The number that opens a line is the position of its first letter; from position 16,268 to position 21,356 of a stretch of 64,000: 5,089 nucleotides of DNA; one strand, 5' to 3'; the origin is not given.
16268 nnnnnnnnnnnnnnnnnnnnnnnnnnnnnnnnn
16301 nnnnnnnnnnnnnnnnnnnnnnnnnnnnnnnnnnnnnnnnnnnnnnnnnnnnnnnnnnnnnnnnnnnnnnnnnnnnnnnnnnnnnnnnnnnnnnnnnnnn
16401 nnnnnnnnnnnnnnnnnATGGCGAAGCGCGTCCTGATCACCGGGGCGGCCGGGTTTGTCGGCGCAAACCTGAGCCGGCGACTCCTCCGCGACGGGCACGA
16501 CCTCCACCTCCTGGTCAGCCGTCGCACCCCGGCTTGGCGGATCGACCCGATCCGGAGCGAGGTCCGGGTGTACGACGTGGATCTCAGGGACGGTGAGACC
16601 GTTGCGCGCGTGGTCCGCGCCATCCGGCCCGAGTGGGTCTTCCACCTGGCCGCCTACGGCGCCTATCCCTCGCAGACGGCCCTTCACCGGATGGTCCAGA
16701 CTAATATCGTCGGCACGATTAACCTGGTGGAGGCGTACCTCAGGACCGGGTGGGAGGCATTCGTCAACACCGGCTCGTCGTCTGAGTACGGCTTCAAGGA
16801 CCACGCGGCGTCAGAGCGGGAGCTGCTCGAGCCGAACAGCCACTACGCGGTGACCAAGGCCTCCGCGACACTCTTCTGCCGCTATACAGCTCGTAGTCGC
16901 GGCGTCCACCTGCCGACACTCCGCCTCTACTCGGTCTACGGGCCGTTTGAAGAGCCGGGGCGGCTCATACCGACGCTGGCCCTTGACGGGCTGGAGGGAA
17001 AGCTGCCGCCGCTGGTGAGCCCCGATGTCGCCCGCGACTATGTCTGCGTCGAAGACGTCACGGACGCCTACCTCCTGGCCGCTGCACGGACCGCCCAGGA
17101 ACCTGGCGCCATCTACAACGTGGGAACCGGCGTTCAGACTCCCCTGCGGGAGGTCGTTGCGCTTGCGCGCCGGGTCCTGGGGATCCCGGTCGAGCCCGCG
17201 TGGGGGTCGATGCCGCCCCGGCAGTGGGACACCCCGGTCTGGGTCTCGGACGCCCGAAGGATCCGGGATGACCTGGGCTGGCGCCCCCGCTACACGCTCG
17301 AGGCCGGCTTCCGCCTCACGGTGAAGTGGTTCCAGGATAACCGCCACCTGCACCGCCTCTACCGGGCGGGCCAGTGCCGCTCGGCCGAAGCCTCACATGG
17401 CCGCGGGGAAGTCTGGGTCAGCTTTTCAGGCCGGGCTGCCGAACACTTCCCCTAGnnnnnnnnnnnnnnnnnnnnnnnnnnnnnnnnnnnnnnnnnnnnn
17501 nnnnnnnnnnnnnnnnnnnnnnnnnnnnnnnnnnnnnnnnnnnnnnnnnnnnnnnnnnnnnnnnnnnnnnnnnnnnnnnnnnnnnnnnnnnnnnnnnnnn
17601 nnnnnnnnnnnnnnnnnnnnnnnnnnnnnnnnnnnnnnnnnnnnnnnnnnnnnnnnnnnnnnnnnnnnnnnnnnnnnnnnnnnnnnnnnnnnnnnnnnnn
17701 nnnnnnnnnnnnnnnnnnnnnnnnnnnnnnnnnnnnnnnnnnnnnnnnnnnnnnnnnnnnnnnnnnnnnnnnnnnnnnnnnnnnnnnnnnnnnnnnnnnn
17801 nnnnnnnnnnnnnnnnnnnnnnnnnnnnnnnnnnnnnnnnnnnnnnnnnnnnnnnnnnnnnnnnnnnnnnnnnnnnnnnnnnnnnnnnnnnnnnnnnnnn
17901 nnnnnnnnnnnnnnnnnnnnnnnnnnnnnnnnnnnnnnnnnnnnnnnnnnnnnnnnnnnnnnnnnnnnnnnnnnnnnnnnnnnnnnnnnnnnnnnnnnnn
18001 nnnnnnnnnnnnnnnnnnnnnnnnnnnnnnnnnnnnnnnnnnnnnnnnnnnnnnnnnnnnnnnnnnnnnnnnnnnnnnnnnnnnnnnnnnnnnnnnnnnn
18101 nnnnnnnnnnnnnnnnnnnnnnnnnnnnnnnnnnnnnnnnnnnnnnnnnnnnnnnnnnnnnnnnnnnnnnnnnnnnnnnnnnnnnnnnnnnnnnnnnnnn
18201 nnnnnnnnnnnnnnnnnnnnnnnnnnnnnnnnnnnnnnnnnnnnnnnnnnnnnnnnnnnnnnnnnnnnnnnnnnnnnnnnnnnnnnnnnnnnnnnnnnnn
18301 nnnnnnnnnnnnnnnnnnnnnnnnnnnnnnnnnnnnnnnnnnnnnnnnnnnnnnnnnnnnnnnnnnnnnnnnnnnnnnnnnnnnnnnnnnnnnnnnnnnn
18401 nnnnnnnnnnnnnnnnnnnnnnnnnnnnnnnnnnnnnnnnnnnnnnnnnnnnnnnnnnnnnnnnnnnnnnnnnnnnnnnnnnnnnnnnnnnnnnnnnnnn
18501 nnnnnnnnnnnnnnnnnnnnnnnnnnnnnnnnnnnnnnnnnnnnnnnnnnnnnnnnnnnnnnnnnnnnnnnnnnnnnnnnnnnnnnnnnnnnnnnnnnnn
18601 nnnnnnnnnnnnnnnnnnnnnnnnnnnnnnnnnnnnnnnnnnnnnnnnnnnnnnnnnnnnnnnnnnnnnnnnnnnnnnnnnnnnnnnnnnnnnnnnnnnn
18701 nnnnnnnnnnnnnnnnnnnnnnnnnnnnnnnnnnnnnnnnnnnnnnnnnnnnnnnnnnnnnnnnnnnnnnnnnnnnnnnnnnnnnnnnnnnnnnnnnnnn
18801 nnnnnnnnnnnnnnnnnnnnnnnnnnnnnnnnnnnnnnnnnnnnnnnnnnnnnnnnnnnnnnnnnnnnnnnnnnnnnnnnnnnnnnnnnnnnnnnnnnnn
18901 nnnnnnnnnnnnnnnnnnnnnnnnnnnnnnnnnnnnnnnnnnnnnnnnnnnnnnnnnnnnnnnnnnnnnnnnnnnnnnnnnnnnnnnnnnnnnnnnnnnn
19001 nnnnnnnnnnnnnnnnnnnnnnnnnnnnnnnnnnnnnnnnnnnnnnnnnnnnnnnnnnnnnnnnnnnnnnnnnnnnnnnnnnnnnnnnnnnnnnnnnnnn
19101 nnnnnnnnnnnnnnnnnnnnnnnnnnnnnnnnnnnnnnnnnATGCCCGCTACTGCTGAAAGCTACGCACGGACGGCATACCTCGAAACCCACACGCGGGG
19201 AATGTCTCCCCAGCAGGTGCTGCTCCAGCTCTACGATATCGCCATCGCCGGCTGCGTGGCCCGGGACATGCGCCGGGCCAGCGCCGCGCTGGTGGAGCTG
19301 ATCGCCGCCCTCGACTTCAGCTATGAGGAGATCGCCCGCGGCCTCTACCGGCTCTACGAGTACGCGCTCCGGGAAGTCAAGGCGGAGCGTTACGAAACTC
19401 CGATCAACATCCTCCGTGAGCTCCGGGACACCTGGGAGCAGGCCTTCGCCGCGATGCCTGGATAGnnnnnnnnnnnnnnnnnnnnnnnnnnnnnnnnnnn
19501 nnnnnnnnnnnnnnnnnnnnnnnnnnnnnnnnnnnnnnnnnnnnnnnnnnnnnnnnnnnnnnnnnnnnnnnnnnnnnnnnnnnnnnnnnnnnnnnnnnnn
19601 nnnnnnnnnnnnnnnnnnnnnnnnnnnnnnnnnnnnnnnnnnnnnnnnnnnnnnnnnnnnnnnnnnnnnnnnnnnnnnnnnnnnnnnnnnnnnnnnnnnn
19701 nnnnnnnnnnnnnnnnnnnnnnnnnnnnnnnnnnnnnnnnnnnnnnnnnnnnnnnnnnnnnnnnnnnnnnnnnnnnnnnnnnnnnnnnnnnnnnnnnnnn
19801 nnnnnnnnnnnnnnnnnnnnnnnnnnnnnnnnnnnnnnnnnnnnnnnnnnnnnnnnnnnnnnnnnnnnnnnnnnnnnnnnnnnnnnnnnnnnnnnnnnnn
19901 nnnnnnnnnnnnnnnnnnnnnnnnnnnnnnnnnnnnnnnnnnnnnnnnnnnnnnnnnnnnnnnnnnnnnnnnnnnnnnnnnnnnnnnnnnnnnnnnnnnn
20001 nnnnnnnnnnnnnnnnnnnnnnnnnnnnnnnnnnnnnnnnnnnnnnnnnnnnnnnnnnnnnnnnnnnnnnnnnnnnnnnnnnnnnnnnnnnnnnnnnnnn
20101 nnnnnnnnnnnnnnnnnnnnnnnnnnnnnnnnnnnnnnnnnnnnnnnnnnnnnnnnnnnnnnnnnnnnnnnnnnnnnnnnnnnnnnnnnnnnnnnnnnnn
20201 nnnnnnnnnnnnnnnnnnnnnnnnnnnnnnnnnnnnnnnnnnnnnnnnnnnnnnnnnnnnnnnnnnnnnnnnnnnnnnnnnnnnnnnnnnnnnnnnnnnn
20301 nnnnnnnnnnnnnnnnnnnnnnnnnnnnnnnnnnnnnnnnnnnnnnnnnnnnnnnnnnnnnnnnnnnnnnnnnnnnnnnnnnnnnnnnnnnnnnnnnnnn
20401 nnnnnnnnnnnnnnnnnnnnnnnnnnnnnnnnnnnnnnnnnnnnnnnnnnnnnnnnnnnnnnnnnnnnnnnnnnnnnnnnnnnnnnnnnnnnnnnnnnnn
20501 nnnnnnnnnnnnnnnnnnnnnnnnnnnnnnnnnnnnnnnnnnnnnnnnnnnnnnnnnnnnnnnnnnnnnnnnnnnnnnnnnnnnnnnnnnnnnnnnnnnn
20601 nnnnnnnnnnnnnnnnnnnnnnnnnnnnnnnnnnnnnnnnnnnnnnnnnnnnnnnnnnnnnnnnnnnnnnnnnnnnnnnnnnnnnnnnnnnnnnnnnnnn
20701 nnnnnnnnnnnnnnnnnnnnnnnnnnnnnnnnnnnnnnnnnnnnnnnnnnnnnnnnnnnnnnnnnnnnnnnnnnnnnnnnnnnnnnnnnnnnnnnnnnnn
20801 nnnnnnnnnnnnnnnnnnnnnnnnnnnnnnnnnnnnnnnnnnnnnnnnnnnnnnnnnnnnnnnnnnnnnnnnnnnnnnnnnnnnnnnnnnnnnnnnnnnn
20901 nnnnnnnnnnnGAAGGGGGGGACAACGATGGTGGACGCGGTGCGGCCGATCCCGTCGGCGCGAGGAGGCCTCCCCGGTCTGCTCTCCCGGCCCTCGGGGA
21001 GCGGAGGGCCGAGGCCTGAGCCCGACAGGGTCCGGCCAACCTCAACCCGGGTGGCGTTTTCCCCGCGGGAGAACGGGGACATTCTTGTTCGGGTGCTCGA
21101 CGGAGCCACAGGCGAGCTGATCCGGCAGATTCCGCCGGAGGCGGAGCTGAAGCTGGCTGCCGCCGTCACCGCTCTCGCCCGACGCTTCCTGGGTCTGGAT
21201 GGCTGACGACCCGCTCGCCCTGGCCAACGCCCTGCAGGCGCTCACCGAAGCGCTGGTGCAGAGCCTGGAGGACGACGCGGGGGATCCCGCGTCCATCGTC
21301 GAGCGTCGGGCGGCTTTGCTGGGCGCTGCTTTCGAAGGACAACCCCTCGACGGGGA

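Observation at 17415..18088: About 68-bp direct repeats carrying a sigma-28-like motif flank a small coiled-coil gene; one copy sits in the flagellin promoter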

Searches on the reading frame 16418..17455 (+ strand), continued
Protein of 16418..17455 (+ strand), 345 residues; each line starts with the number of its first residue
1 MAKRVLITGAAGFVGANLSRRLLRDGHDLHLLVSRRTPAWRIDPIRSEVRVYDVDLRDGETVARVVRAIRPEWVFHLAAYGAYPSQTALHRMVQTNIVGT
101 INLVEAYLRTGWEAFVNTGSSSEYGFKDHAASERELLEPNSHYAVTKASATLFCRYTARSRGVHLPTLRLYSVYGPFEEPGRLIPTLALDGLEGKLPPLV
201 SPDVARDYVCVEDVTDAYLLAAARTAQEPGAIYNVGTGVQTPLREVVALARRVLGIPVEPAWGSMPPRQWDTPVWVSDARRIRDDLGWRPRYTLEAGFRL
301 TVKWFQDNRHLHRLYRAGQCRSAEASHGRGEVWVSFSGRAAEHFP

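Call 32: find_encoding_contigs(protein=P0122, flank=4000, max_places=3)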
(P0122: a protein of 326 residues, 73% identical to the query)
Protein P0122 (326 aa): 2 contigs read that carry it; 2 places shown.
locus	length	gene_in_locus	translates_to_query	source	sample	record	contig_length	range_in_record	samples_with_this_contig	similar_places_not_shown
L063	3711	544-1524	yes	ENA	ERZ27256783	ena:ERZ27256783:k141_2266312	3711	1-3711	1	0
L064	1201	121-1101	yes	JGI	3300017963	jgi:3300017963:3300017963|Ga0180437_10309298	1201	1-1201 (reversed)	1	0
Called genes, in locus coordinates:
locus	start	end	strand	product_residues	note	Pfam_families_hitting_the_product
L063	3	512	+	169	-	?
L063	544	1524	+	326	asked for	PF00106:adh_short (weak), PF01073:3Beta_HSD, PF01370:Epimerase, PF02719:Polysacc_synt_2, PF04321:RmlD_sub_bind, PF05368:NmrA (weak), PF13460:NAD_binding_10, PF16363:GDP_Man_Dehyd, +2 more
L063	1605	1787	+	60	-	-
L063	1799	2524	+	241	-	PF01209:Ubie_methyltran (weak), PF13489:Methyltransf_23, PF07021:MetW, PF13649:Methyltransf_25, PF13847:Methyltransf_31, PF08241:Methyltransf_11, PF08242:Methyltransf_12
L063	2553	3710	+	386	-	?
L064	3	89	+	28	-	?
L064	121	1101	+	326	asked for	PF00106:adh_short (weak), PF01073:3Beta_HSD, PF01370:Epimerase, PF02719:Polysacc_synt_2, PF04321:RmlD_sub_bind, PF05368:NmrA (weak), PF13460:NAD_binding_10, PF16363:GDP_Man_Dehyd, +2 more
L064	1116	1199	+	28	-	?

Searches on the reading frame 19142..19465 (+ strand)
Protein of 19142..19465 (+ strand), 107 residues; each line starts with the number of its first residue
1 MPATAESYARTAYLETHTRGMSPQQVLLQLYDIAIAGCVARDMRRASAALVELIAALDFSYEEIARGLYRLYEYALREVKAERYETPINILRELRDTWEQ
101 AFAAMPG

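Call 7: search_protein_families(library=pfam, proteins=[window:19142-19465:+], max_evalue=0.01)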
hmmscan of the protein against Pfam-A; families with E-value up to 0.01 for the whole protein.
window:19142-19465:+ (107 aa): 1 family
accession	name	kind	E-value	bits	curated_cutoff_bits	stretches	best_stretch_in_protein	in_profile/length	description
PF02561.19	FliS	-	1.5e-10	41.8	26.7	1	42-101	47-114/115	Flagellar protein FliS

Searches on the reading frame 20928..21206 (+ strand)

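Call 7: search_protein_families(library=pfam, proteins=[window:20928-21206:+], max_evalue=0.01)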
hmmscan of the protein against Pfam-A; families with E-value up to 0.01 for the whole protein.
window:20928-21206:+ (92 aa): 1 family
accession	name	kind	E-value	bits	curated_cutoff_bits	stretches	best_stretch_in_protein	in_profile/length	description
PF03646.20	FlaG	-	5.8e-08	33.2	23.8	1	35-83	45-94/101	FlaG protein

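Call 44: search_protein_families(library=ncbifam, proteins=[window:20928-21206:+], max_evalue=0.01)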
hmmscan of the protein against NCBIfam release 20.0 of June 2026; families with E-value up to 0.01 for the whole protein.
window:20928-21206:+ (92 aa): 2 families
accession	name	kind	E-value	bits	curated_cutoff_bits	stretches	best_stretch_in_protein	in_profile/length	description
NF006465.1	PRK08868.1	equivalog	0.0025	18.2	154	1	47-79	95-127/134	flagellar protein FlaG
NF005834.1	PRK07738.1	equivalog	0.0035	17.8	107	1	36-82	60-107/117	flagellar protein FlaG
